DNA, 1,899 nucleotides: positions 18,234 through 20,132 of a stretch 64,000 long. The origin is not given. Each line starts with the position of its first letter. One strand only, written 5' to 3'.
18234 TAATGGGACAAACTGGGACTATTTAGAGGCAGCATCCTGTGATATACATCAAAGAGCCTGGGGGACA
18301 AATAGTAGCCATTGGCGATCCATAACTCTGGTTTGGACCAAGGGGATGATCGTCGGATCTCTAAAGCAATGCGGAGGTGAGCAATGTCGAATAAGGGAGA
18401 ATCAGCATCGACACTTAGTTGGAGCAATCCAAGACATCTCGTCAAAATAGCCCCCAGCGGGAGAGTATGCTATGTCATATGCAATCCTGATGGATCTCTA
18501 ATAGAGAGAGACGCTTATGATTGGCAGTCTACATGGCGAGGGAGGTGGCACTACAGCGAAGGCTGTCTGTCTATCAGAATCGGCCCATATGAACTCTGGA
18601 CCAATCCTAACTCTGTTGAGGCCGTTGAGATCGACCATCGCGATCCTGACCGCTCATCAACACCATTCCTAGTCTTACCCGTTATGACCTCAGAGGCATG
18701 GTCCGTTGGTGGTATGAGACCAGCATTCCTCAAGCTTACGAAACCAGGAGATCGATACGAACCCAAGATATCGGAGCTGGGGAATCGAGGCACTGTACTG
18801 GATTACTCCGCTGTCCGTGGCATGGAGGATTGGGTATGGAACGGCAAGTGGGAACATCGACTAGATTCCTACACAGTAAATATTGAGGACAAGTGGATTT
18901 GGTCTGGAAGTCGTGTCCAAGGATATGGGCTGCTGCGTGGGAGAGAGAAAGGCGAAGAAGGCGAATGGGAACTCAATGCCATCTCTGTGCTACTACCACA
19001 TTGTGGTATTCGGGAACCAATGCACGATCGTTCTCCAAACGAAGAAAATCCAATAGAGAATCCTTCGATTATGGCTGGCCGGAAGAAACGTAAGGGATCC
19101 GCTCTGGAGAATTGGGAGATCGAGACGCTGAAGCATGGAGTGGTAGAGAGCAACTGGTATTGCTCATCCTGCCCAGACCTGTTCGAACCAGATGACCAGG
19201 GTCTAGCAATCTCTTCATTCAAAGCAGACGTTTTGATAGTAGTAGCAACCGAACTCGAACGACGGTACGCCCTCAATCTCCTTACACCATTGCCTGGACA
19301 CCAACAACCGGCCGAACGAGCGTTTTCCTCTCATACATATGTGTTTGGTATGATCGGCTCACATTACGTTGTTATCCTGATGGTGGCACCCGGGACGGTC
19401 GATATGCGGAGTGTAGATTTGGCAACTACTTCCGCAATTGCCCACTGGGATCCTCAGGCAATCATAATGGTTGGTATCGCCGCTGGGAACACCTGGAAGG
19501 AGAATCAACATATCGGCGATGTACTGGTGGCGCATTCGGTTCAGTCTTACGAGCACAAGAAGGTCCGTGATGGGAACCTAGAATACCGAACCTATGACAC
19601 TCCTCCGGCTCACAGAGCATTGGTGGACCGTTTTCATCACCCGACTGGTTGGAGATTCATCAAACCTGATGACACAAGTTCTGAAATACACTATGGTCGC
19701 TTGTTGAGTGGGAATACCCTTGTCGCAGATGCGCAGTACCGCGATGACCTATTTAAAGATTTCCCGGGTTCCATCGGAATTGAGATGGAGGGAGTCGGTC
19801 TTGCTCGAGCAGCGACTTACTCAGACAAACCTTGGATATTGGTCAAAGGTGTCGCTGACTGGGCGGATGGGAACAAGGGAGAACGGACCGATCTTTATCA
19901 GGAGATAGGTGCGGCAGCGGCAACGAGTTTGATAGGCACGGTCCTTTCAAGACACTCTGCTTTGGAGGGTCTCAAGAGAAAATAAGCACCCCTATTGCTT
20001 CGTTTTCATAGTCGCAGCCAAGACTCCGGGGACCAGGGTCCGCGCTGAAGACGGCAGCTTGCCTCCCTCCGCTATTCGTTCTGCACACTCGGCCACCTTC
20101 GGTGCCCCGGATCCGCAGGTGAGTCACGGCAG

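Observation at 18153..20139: AT-richer single-gene islet: unknown tandem Trp-rich domain fused to a PNP/nucleosidase-type effector domain (candidate stand-alone sensor-effector)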

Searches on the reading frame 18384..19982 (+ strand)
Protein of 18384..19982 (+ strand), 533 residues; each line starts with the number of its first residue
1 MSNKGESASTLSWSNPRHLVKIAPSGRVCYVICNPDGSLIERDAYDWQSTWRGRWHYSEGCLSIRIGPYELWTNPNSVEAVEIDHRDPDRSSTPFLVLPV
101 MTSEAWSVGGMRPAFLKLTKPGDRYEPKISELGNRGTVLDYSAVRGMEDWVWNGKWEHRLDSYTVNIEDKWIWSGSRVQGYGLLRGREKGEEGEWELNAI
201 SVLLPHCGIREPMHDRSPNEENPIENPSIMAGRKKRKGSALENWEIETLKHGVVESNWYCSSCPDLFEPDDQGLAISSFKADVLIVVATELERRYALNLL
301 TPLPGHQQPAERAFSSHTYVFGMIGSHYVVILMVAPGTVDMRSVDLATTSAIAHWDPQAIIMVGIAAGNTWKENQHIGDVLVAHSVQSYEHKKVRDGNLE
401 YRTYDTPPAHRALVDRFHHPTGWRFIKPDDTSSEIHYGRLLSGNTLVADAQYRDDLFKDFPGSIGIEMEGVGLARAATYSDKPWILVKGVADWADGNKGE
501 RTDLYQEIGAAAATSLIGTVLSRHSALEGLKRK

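Call 3: search_protein_families(library=pfam, proteins=[window:18384-19982:+], max_evalue=1)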
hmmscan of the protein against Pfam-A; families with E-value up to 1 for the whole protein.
window:18384-19982:+ (533 aa): 1 family
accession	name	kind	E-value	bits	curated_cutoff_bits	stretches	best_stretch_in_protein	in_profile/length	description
PF01048.26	PNP_UDP_1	-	1.8e-17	63.9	25.1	1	283-514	2-222/233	Phosphorylase superfamily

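Call 4: search_protein_families(library=padloc, proteins=[window:18384-19982:+], max_evalue=1)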
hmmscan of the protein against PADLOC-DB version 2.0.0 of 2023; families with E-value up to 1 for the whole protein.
window:18384-19982:+ (533 aa): 2 families
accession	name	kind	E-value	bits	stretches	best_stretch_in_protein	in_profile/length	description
PDLC04726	PDC-M60C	-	2.7e-18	64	1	276-524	144-401/407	-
PDLC00759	Effector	-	8.4e-13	45.6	2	329-403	293-363/506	PN-superfamily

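Call 5: search_protein_families(library=ncbifam, proteins=[window:18384-19982:+], max_evalue=1)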
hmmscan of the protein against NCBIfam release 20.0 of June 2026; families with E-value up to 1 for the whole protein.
window:18384-19982:+ (533 aa): 10 families
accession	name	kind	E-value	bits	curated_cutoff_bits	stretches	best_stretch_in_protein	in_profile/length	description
NF004079.0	PRK05584.1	equivalog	2.3e-15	56.8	169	1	310-524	24-230/232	5'-methylthioadenosine/adenosylhomocysteine nucleosidase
NF011286.0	PRK14697.1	equivalog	1.5e-09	37.7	260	1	335-511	47-214/233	bifunctional 5'-methylthioadenosine/S-adenosylhomocysteine nucleosidase/phosphatase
NF005213.0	PRK06698.1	equivalog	1.6e-08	33.8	768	1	334-516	46-219/459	bifunctional 5'-methylthioadenosine/S-adenosylhomocysteine nucleosidase/phosphatase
TIGR01704.1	MTA_SAH-Nsdase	equivalog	3.7e-08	33.2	73.8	1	343-522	53-227/229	5'-methylthioadenosine/S-adenosylhomocysteine nucleosidase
NF005221.0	PRK06714.1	equivalog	1.5e-05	24.7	218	1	329-513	42-217/236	S-adenosylhomocysteine nucleosidase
TIGR03664.1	fut_nucase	equivalog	1.8e-05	24.5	124.7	1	283-490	1-199/228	futalosine hydrolase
NF004168.0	PRK05634.1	equivalog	6.9e-05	22.7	129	1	438-498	105-162/185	nucleosidase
TIGR03468.1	HpnG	hypoth_equivalog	8.6e-05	22.2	187.1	1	433-527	98-192/212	hopanoid-associated phosphorylase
NF006087.0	PRK08236.1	equivalog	0.0044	16.7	213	1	432-490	128-186/219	futalosine hydrolase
NF005522.0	PRK07164.1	equivalog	0.17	11.3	161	1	420-498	114-191/218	5'-methylthioadenosine/S-adenosylhomocysteine nucleosidase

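Call 6: find_homologous_proteins(query=window:18384-19982:+, max_evalue=0.001)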
Query window:18384-19982:+ (533 aa): 17 proteins with E <= 0.001 among 8000 candidates.
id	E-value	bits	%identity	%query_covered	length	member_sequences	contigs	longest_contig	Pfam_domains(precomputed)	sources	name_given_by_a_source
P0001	0.0e+0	1256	100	100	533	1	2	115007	PF01048.27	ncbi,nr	ncbi:MAG: hypothetical protein M9934_05990 [Thermomicrobiales bacterium]|nr:hypothetical protein [Th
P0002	2.1e-47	180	43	46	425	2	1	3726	PF01048.27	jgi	-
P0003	2.9e-39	153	36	52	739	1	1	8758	PF01048.27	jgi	jgi:nucleoside phosphorylase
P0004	3.4e-39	153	38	48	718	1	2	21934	PF01048.27,PF14516.13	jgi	jgi:nucleoside phosphorylase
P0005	1.1e-35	141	39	40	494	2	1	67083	PF01048.27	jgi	-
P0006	3.3e-30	123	35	47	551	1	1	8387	PF01048.27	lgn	-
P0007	1.8e-25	108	36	46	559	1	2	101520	PF01048.27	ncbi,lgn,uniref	ncbi:hypothetical protein [Thermogemmatispora sp.]|uniref:5'-methylthioadenosine/S-adenosylhomocyste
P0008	1.3e-22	98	30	49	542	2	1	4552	PF01048.27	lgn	-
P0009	1.5e-20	91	29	48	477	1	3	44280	PF01048.27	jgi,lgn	jgi:nucleoside phosphorylase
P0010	2.2e-18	84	32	43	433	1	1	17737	PF01048.27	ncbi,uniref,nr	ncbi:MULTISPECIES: hypothetical protein [Spirulina sp. CCY15215]|uniref:5'-methylthioadenosine/S-ade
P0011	3.4e-17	80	30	46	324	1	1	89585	PF01048.27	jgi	jgi:nucleoside phosphorylase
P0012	3.5e-17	80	30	43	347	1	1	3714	PF01048.27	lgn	-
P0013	7.6e-16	76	31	45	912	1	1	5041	PF13424.13,PF01048.27,PF07719.24,PF00931.29,PF13191.13,PF13374.13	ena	-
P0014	1.5e-12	65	27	49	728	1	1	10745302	PF19916.5,PF01048.27,PF20028.5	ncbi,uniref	ncbi:hypothetical protein ACQPZX_11225 [Actinoplanes sp. CA-142083]|uniref:VMAP-C domain-containing 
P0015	1.1e-10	59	30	35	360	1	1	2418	PF19956.6,PF01048.27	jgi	-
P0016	6.3e-7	46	27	45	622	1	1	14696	PF01048.27,PF19960.7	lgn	-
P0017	1.3e-5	42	34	17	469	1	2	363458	PF01048.27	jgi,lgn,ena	jgi:nucleoside phosphorylase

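Call 20: predict_structure(protein=window:18384-19982:+)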
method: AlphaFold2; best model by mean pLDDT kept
length: 533 residues; sequences in the alignment: 1
mean_pLDDT: 30.0   pTM: 0.23
mean pLDDT of the five models: 30.0, 25.4, 23.8, 23.7, 23.6
residues with pLDDT >= 90: 0; 70-90: 0; 50-70: 0; < 50: 533
segments of 3 or more residues with pLDDT < 50: 1-533
pLDDT, mean of each block of 10 residues (from residue 1): 29 37 35 40 31 30 32 31 28 27 25 28 28 27 30 28 24 24 33 32 25 28 27 29 28 23 26 25 29 35 34 37 37 37 34 36 35 29 27 25 27 26 31 31 29 29 26 27 29 29 33 35 30 29
secondary structure, 60 per line:
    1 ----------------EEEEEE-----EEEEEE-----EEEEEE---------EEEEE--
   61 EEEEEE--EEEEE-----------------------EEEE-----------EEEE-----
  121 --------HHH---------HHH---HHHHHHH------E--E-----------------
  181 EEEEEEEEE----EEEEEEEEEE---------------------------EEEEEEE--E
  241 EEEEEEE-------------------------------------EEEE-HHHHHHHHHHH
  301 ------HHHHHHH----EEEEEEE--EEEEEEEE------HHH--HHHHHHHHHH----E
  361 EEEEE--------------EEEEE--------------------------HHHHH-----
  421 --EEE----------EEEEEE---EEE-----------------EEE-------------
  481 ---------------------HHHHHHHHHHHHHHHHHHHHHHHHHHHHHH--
elements in order: E17-22 E28-33 E39-44 E54-58 E61-66 E69-73 E97-100 E112-115 H147-153 E181-189 E194-203 E231-237 E240-247 E285-288 H290-300 H307-313 E318-324 E327-334 H346-355 E360-365 E380-384 H411-415 E423-425 E436-441 E445-447 E465-467 H502-531

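Call 59: search_protein_families(library=phrogs, proteins=[window:18384-19982:+], max_evalue=0.01)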
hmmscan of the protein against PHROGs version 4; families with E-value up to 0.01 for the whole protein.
window:18384-19982:+ (533 aa): 0 families

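Call 60: search_protein_families(library=pfam, proteins=[P0002, P0003, P0004, P0005, P0006, P0007, P0013, P0014, P0015, P0016], max_evalue=0.001)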
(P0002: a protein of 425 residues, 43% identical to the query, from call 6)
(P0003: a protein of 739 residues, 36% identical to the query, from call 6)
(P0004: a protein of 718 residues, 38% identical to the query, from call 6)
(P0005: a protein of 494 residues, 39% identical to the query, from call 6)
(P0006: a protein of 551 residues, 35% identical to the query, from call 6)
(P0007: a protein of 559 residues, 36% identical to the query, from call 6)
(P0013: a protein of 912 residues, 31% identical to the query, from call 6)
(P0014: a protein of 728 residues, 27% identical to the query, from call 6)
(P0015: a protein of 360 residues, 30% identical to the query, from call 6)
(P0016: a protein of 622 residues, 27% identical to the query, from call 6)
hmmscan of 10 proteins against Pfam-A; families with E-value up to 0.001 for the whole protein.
P0002 (425 aa): 1 family
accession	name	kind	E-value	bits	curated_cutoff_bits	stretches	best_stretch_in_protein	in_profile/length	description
PF01048.26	PNP_UDP_1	-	1.5e-15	57.7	25.1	1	183-409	1-223/233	Phosphorylase superfamily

P0003 (739 aa): 1 family
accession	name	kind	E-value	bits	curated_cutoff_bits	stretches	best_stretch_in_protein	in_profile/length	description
PF01048.26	PNP_UDP_1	-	3.6e-14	53.2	25.1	1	493-719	1-222/233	Phosphorylase superfamily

P0004 (718 aa): 5 families
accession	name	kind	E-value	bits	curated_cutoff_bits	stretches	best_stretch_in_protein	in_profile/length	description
PF14516.12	AAA_35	-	5.7e-21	75.1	27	1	16-338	9-327/331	AAA-like domain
PF01048.26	PNP_UDP_1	-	1.1e-14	54.9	25.1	1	477-708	2-228/233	Phosphorylase superfamily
PF13173.12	AAA_14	-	7e-05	23.3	27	1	38-83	4-48/129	AAA domain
PF13191.12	AAA_16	-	0.00017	22.6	32.6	1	37-144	25-141/167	AAA ATPase domain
PF01637.24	ATPase_2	-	0.00022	21.6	33.2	1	31-244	15-221/225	ATPase domain predominantly from Archaea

P0005 (494 aa): 1 family
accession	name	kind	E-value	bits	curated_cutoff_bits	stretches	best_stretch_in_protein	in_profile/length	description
PF01048.26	PNP_UDP_1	-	5.3e-11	42.8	25.1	1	2-198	34-223/233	Phosphorylase superfamily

P0006 (551 aa): 3 families
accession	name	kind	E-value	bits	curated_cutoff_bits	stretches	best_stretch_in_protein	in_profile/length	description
PF01048.26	PNP_UDP_1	-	3.5e-09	36.8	25.1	1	26-243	5-216/233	Phosphorylase superfamily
PF00004.35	AAA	-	0.00023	22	21.2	1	323-417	3-70/131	ATPase family associated with various cellular activities (AAA)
PF03215.21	Rad17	-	0.00042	20.8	23.8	0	313-454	41-178/186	Rad17 P-loop domain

P0007 (559 aa): 1 family
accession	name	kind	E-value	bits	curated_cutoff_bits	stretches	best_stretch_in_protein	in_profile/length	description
PF01048.26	PNP_UDP_1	-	9.5e-22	78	25.1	1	317-545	3-232/233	Phosphorylase superfamily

P0013 (912 aa): 8 families
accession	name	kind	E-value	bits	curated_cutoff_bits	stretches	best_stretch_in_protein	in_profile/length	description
PF13424.12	TPR_12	-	1.8e-16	60.5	30.1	3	820-892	2-76/77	Tetratricopeptide repeat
PF01048.26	PNP_UDP_1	-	4.8e-15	56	25.1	1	45-242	36-232/233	Phosphorylase superfamily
PF13374.12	TPR_10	-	1.7e-09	37.8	27.5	0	861-893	2-34/42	Tetratricopeptide repeat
PF00931.28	NB-ARC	-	7.9e-09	35.6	23.5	1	303-493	23-206/248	NB-ARC domain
PF13191.12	AAA_16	-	1.3e-07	32.7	32.6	1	278-420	2-161/167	AAA ATPase domain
PF07719.23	TPR_2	-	9.9e-07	28.9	27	0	861-890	1-30/34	Tetratricopeptide repeat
PF01637.24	ATPase_2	-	0.00014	22.2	33.2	0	278-485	1-222/225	ATPase domain predominantly from Archaea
PF00515.34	TPR_1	-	0.00051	20.2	27.8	0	861-890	1-30/34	Tetratricopeptide repeat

P0014 (728 aa): 3 families
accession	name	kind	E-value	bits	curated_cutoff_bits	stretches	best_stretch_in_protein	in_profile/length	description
PF20028.4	VMAP-C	-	1.2e-38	133.7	27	1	484-717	4-226/226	vWA-MoxR associated protein C-terminal domain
PF19916.4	VMAP-M0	-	1.3e-18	67.8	25.9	1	354-457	1-102/104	vWA-MoxR associated protein middle region 0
PF01048.26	PNP_UDP_1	-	7.8e-14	52.1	25.1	1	52-330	1-226/233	Phosphorylase superfamily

P0015 (360 aa): 2 families
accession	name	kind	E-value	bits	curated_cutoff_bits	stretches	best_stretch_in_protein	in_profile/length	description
PF01048.26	PNP_UDP_1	-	1e-20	74.6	25.1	1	9-215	51-207/233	Phosphorylase superfamily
PF19956.5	EAD2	-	2.3e-16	60.2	23.8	1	272-350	1-79/81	Effector-associated domain 2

P0016 (622 aa): 2 families
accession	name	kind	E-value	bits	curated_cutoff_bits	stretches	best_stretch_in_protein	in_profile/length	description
PF01048.26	PNP_UDP_1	-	8.7e-23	81.4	25.1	1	325-609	1-229/233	Phosphorylase superfamily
PF19960.5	EAD7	-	2.6e-11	43.6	32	1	15-78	1-62/62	Effector-associated domain 7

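Call 63: find_encoding_contigs(protein=P0001, flank=3000, max_places=3)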
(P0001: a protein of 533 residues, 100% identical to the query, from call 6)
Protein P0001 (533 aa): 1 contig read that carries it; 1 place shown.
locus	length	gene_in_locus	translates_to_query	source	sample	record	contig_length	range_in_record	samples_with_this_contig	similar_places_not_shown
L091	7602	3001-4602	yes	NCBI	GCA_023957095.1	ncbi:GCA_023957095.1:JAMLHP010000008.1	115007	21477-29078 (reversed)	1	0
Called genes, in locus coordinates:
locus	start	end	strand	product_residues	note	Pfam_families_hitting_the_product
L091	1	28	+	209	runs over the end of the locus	-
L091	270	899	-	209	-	PF01300:Sua5_yciO_yrdC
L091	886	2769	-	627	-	PF01541:GIY-YIG, PF27096:UvrC_M, PF02151:UVR, PF22920:UvrC_RNaseH, PF08459:UvrC_RNaseH_dom, PF12826:HHH_2 (weak), PF14520:HHH_5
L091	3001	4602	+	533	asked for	PF01048:PNP_UDP_1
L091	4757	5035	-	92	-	PF03795:YCII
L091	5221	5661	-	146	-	PF02566:OsmC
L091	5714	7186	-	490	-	PF00171:Aldedh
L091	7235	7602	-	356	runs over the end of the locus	PF01264:Chorismate_synt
